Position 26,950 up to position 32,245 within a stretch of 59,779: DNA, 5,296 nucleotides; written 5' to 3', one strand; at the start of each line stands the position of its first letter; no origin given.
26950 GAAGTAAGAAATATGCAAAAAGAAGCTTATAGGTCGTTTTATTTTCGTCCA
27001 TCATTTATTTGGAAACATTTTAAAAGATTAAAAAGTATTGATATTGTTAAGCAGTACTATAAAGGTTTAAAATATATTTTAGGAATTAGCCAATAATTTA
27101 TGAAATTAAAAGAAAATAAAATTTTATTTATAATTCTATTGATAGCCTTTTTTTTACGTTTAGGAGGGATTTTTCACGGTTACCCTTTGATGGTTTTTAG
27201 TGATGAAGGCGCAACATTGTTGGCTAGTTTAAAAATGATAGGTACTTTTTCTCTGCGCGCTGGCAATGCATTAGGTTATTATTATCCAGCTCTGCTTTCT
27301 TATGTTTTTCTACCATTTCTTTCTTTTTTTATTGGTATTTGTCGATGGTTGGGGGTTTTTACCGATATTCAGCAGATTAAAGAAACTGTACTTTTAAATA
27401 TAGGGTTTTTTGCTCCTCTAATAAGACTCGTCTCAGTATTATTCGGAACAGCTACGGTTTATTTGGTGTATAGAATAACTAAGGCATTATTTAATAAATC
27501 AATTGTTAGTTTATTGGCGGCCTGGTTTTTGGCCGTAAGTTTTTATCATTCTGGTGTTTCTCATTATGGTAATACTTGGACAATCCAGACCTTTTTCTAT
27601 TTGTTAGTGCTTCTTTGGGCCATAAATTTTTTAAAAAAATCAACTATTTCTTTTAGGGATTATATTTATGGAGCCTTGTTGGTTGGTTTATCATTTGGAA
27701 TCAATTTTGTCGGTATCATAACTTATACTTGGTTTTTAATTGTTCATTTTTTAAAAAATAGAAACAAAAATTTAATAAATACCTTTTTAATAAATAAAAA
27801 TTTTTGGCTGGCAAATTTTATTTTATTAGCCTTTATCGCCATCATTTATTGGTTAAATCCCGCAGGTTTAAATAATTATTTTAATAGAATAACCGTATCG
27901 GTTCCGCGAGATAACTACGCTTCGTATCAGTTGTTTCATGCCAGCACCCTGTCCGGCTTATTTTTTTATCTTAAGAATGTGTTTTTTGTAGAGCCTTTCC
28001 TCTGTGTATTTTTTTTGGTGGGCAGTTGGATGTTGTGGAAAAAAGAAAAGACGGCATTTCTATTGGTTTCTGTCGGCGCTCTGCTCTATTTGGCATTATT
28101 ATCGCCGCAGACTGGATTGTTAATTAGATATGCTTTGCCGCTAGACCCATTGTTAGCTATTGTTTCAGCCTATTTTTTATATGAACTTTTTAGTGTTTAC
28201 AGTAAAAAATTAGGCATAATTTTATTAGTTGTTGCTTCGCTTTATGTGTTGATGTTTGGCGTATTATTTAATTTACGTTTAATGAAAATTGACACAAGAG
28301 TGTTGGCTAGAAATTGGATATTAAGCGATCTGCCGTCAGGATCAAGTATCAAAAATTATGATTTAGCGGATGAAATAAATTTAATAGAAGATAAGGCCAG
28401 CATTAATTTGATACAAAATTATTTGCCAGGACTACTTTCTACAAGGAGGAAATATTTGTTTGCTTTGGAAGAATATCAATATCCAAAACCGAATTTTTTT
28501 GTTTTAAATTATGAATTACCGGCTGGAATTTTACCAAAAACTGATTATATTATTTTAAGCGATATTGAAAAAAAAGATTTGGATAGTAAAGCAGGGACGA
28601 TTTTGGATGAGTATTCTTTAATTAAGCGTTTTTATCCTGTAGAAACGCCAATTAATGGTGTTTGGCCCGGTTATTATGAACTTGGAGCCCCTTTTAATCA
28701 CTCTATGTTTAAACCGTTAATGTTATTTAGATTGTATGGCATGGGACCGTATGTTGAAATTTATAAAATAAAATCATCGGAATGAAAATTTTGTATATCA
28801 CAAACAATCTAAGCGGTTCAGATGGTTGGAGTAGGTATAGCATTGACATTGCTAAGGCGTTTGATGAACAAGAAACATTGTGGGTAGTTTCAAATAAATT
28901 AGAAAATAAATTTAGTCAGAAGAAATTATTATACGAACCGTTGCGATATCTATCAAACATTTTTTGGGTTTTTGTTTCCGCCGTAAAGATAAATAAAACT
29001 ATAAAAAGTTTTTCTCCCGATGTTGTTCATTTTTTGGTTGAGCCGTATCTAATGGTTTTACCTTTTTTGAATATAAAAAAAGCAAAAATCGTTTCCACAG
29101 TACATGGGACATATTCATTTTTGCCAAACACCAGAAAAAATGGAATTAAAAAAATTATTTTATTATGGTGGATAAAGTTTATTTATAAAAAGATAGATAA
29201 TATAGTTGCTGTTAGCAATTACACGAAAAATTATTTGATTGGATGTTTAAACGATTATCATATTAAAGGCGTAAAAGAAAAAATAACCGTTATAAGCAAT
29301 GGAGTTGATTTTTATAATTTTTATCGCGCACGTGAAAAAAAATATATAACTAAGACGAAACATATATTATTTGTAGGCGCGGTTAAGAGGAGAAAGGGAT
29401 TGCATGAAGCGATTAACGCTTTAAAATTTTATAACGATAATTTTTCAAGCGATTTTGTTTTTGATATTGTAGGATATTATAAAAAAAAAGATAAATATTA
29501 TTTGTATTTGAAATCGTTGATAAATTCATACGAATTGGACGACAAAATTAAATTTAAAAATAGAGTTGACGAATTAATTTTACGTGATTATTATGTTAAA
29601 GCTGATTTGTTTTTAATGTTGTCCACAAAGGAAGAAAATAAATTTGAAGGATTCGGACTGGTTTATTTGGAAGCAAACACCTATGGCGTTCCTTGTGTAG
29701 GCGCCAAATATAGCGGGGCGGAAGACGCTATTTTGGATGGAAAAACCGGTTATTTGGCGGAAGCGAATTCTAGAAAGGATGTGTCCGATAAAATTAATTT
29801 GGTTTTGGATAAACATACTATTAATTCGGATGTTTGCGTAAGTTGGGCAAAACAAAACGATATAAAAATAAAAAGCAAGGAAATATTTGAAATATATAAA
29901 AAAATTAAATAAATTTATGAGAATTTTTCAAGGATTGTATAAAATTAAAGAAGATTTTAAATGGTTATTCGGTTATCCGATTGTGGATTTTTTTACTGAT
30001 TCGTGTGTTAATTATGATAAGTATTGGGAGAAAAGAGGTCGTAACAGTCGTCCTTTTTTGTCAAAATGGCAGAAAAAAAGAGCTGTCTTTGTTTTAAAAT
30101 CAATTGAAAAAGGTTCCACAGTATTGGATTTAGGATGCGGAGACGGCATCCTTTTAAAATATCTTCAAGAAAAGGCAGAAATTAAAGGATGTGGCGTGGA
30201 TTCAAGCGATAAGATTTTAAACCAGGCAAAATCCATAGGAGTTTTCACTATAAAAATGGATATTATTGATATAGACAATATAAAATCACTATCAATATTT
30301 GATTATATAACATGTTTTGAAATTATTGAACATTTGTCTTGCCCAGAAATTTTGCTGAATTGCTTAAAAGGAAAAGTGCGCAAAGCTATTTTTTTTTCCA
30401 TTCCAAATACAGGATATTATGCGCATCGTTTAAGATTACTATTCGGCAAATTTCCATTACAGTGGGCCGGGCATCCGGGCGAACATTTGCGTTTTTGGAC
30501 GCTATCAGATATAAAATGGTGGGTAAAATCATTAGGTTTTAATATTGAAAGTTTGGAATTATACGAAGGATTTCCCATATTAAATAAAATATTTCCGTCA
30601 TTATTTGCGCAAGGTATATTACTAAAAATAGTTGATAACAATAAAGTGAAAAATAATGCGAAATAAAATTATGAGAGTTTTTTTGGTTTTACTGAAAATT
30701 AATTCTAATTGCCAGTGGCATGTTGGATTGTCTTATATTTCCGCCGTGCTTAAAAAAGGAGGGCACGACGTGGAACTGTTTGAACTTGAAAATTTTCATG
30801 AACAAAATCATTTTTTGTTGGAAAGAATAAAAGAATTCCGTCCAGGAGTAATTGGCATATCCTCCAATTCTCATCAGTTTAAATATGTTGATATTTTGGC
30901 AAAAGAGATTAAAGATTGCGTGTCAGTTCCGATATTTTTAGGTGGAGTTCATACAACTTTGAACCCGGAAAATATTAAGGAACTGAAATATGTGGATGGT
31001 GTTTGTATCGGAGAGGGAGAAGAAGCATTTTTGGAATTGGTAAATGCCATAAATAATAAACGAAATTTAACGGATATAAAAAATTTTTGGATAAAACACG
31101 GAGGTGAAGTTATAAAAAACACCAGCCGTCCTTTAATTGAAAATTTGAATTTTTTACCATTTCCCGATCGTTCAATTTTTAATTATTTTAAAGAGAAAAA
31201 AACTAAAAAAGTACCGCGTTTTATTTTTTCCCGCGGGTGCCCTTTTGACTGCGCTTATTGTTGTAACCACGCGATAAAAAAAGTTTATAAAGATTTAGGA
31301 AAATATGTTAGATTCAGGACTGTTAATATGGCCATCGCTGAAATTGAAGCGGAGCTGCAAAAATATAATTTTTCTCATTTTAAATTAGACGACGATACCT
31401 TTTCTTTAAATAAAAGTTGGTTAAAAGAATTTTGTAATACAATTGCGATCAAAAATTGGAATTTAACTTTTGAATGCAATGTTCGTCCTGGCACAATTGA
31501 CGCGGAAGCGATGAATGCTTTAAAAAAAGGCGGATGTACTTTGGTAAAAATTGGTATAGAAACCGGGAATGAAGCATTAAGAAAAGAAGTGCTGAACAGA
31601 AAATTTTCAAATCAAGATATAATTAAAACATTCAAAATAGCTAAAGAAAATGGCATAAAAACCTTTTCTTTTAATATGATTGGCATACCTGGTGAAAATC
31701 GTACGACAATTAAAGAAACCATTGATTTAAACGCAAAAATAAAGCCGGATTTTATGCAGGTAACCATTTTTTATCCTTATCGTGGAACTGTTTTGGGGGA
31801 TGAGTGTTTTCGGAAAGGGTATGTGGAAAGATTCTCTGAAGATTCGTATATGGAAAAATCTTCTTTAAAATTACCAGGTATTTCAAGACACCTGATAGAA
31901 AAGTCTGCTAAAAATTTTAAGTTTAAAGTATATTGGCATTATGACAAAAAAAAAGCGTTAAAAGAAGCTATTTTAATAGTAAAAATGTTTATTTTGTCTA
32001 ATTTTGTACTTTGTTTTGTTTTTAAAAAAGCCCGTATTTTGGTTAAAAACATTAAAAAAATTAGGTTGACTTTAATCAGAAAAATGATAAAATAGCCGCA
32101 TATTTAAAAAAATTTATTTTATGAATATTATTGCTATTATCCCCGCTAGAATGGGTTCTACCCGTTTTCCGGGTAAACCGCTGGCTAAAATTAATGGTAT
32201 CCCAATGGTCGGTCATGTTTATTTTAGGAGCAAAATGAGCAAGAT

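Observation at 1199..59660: One ~58-kb, 48-gene, single-strand glycan assembly and tailoring mega-locus behind a consensus promoter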

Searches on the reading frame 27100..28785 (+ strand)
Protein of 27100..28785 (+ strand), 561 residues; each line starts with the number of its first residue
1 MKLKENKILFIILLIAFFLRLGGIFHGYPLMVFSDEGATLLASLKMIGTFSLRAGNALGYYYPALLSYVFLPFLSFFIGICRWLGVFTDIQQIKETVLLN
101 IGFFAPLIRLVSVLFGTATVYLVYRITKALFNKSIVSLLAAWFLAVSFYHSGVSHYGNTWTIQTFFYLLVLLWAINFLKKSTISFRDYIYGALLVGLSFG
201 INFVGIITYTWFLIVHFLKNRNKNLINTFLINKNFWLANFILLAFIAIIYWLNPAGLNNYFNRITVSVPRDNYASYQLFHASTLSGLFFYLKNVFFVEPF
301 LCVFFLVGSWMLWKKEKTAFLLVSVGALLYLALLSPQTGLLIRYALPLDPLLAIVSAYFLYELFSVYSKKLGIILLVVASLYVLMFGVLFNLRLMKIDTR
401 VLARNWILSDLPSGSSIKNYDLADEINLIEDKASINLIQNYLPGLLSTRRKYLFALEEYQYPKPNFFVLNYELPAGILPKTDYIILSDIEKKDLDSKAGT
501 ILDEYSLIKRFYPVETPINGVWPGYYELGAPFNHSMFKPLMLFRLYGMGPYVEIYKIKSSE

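Call 8: search_protein_families(library=pfam, proteins=[window:27100-28785:+], max_evalue=0.001)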
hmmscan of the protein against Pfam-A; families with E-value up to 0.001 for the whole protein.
window:27100-28785:+ (561 aa): 1 family
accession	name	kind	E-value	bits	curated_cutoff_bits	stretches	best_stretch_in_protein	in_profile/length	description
PF13231.12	PMT_2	-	3.1e-05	24.7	26.1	1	108-251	24-160/160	Dolichyl-phosphate-mannose-protein mannosyltransferase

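Call 81: search_protein_families(library=ncbifam, proteins=[window:27100-28785:+], max_evalue=0.01)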
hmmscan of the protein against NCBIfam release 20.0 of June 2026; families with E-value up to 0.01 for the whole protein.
window:27100-28785:+ (561 aa): 1 family
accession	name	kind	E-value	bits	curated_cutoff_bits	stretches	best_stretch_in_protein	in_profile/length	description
NF047440.1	LA3751_2_3_fam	subfamily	1.1e-05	24.5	200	1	106-397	99-388/460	LA_3751/LA_3752 family putative glycosyltransferase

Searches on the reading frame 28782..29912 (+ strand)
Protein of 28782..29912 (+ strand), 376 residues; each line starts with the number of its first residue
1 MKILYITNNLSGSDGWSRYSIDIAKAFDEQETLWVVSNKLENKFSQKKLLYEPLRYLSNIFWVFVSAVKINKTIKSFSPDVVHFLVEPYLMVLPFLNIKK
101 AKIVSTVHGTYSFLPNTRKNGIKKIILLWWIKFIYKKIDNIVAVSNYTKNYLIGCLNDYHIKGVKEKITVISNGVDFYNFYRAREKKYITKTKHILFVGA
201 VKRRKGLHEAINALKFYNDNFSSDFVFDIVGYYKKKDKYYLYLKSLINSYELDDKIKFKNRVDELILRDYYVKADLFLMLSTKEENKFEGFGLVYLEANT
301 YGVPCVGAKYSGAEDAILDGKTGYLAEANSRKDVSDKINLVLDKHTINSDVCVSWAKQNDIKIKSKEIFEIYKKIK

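Call 8: search_protein_families(library=pfam, proteins=[window:28782-29912:+], max_evalue=0.001)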
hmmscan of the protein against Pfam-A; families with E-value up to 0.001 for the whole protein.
window:28782-29912:+ (376 aa): 6 families
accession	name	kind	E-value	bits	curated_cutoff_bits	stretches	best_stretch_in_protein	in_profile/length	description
PF00534.26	Glycos_transf_1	-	2.6e-29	102.4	26.4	1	187-345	9-159/172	Glycosyl transferases group 1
PF13692.12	Glyco_trans_1_4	-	3.2e-21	76.5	27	1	193-343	2-141/142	Glycosyl transferases group 1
PF13439.12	Glyco_transf_4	-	1.1e-17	65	28.5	1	15-176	3-167/170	Glycosyltransferase Family 4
PF20706.3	GT4-conflict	-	8.7e-08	32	26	1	171-319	177-322/385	Family 4 Glycosyltransferase in conflict systems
PF13579.12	Glyco_trans_4_4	-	7.7e-05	23.5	29.7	1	71-174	64-158/158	Glycosyl transferase 4-like domain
PF13477.12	Glyco_trans_4_2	-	0.0002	21.9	23.4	1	65-144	61-138/139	Glycosyl transferase 4-like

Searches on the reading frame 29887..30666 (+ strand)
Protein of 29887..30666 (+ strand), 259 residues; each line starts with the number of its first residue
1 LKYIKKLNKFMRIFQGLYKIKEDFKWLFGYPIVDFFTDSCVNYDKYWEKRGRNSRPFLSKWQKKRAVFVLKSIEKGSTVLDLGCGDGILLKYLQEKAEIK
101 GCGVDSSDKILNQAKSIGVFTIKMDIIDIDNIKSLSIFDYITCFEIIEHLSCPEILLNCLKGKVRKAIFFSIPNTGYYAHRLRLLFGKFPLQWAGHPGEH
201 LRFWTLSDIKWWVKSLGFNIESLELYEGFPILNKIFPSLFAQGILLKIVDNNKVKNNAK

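Call 8: search_protein_families(library=pfam, proteins=[window:29887-30666:+], max_evalue=0.001)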
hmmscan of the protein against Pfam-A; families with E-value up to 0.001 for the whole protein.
window:29887-30666:+ (259 aa): 8 families
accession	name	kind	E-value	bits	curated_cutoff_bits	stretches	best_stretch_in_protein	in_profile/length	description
PF13489.12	Methyltransf_23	-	3.3e-19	69.7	27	1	61-222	9-163/164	Methyltransferase domain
PF07021.18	MetW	-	1.3e-17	64.5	21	1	68-190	6-128/193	Methionine biosynthesis protein MetW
PF13649.12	Methyltransf_25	-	4.2e-09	37.4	27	1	79-154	1-81/97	Methyltransferase domain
PF13847.12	Methyltransf_31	-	1.3e-08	35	27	1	73-158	1-95/145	Methyltransferase domain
PF08242.18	Methyltransf_12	-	2.1e-08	35.2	30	1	80-161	1-89/98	Methyltransferase domain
PF08241.18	Methyltransf_11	-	8.6e-07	30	21.2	1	80-160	1-83/95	Methyltransferase domain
PF01728.25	FtsJ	-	0.00016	22.1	24.1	1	72-143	18-97/181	FtsJ-like methyltransferase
PF02353.26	CMAS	-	0.0002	21.2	27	1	62-150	49-140/273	Mycolic acid cyclopropane synthetase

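Call 81: search_protein_families(library=ncbifam, proteins=[window:29887-30666:+], max_evalue=0.01)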
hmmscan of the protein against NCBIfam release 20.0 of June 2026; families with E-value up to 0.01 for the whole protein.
window:29887-30666:+ (259 aa): 21 families
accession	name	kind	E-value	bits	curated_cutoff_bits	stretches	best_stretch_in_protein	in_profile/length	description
TIGR02081.1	metW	equivalog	1.3e-21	77.1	189.5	1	69-223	7-165/194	methionine biosynthesis protein MetW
TIGR01983.1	UbiG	equivalog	7.1e-13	48.4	102.95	1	64-222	28-204/228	bifunctional 2-polyprenyl-6-hydroxyphenol methylase/3-demethylubiquinol 3-O-methyltransferase UbiG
NF045667.1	MTase_DVU1556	equivalog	1.6e-09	37.5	155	1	70-116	17-63/213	DVU_1556 family methyltransferase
TIGR04290.1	meth_Rta_06860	hypoth_equivalog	1.6e-06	27.8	300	1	75-170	49-149/226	TIGR04290 family methyltransferase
TIGR02021.1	BchM-ChlM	equivalog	5.5e-06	26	158.9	1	72-180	51-164/218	magnesium protoporphyrin IX methyltransferase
NF008686.0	PRK11705.1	equivalog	6.2e-06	25.5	400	1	63-150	153-241/383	cyclopropane fatty acyl phospholipid synthase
TIGR02072.1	BioC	equivalog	9.8e-06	25.5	184.95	1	62-158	16-118/244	malonyl-ACP O-methyltransferase BioC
TIGR04074.1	bacter_Hen1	equivalog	1.3e-05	23.9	340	1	62-116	267-324/462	3' terminal RNA ribose 2'-O-methyltransferase Hen1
NF043040.1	corrin_prot_MT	hypoth_equivalog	1.7e-05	24.3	180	1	70-116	36-81/216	corrinoid protein-associated methyltransferase CpaM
NF011650.0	PRK15068.1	equivalog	3.6e-05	22.8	209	1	68-166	116-219/324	tRNA 5-methoxyuridine(34)/uridine 5-oxyacetic acid(34) synthase CmoB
TIGR04543.1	ketoArg_3Met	equivalog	8.1e-05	21.8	425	1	74-117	148-192/336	2-ketoarginine methyltransferase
TIGR00452.1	TIGR00452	equivalog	0.00019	20.3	275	1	59-166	102-213/316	tRNA 5-methoxyuridine(34)/uridine 5-oxyacetic acid(34) synthase CmoB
NF010703.0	PRK14103.1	equivalog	0.0003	20.3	320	1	43-128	7-83/256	trans-aconitate 2-methyltransferase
NF001244.0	PRK00216.1-5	equivalog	0.0003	20.2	216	1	60-116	35-91/236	bifunctional demethylmenaquinone methyltransferase/2-methoxy-6-polyprenyl-1,4-benzoquinol methylase UbiE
TIGR01934.1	MenG_MenH_UbiE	subfamily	0.0004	19.8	158.35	1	60-116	26-80/223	ubiquinone/menaquinone biosynthesis methyltransferase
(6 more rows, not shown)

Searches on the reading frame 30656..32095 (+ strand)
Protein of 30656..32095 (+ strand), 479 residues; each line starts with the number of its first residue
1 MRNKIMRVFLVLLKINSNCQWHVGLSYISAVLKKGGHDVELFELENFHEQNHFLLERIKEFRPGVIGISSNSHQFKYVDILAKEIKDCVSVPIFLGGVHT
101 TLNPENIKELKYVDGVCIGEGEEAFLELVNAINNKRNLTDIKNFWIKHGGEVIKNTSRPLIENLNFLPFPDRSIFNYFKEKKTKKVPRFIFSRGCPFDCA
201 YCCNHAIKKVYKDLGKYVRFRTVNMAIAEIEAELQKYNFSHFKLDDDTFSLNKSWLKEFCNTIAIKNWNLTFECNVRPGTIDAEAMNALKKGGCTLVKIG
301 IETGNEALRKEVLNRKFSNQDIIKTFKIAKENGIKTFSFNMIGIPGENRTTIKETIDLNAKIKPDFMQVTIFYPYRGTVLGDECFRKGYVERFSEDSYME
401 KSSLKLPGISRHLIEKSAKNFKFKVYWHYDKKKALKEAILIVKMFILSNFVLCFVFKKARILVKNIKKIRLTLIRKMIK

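Call 8: search_protein_families(library=pfam, proteins=[window:30656-32095:+], max_evalue=0.001)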
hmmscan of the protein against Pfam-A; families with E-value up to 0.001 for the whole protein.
window:30656-32095:+ (479 aa): 3 families
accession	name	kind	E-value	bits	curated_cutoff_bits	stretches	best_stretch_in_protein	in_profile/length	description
PF04055.27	Radical_SAM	-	5.6e-25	88.9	29.5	1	190-358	2-165/166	Radical SAM superfamily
PF02310.24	B12-binding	-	3e-17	63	32.1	1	23-128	15-120/121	B12 binding domain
PF19864.5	Radical_SAM_N2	-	2.8e-05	24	29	1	90-137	85-130/151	Radical SAM proteins, N-terminal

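Call 29: search_protein_families(library=ncbifam, proteins=[window:30656-32095:+], max_evalue=0.001)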
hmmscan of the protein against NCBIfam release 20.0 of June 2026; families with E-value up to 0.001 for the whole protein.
window:30656-32095:+ (479 aa): 33 families (the best 25 are shown)
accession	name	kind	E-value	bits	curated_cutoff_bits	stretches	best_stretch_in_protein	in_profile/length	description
TIGR04479.1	bcpD_PhpK_rSAM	subfamily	6.2e-39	133.7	600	1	23-373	73-420/504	PhpK family radical SAM P-methyltransferase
TIGR03471.1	HpnJ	equivalog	1.4e-36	126.4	577.6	1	83-430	89-437/472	hopanoid biosynthesis associated radical SAM protein HpnJ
TIGR04072.2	rSAM_ladder_B12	equivalog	2.8e-36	125.1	360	1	22-363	18-350/443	lipid biosynthesis B12-binding/radical SAM protein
TIGR02026.1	BchE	equivalog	6.6e-35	120.9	481.35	1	23-418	23-420/497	magnesium-protoporphyrin IX monomethyl ester anaerobic oxidative cyclase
NF050148.1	rSAM_ApyD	equivalog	8e-35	120.3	750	1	22-442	25-445/645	RiPP biosynthesis radical SAM protein ApyD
TIGR04013.1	B12_SAM_MJ_1487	hypoth_equivalog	2e-25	89.4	251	1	45-380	25-353/382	TIGR04013 family B12-binding domain/radical SAM domain-containing protein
TIGR04385.1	B12_rSAM_cofa1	equivalog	5.2e-23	82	450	1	19-362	17-364/438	B12 lower ligand biosynthesis radical SAM protein BzaD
TIGR03975.1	rSAM_ocin_1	subfamily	3.2e-22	78.8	281.85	1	55-358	121-426/606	RiPP maturation radical SAM C-methyltransferase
TIGR04367.1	HpnR_B12_rSAM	equivalog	4.3e-20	71.7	650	1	23-379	23-368/490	hopanoid C-3 methylase HpnR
NF033070.1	rSAM_AprD4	equivalog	1e-19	70.8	500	1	190-391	200-397/456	AprD4 family radical SAM diol-dehydratase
TIGR04014.1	B12_SAM_MJ_0865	equivalog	7.1e-19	67.9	360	1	79-386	51-360/434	methyl-coenzyme M reductase glutamine C-methyltransferase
NF038361.1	rSAM_Sden_1168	equivalog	3.5e-17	62.2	575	1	75-422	158-512/560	Sden_1168 family B12-binding radical SAM P-methyltransferase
TIGR04190.1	B12_SAM_Ta0216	equivalog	4.4e-15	55.3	500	1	23-368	38-400/554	TIGR04190 family B12-binding domain/radical SAM domain protein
TIGR03994.1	rSAM_HemZ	equivalog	3.8e-12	46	321.4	1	195-371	94-275/401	coproporphyrinogen dehydrogenase HemZ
TIGR04295.1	B12_rSAM_oligo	hypoth_equivalog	1e-11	44.2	400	1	23-352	26-352/422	TIGR04295 family B12-binding domain-containing radical SAM protein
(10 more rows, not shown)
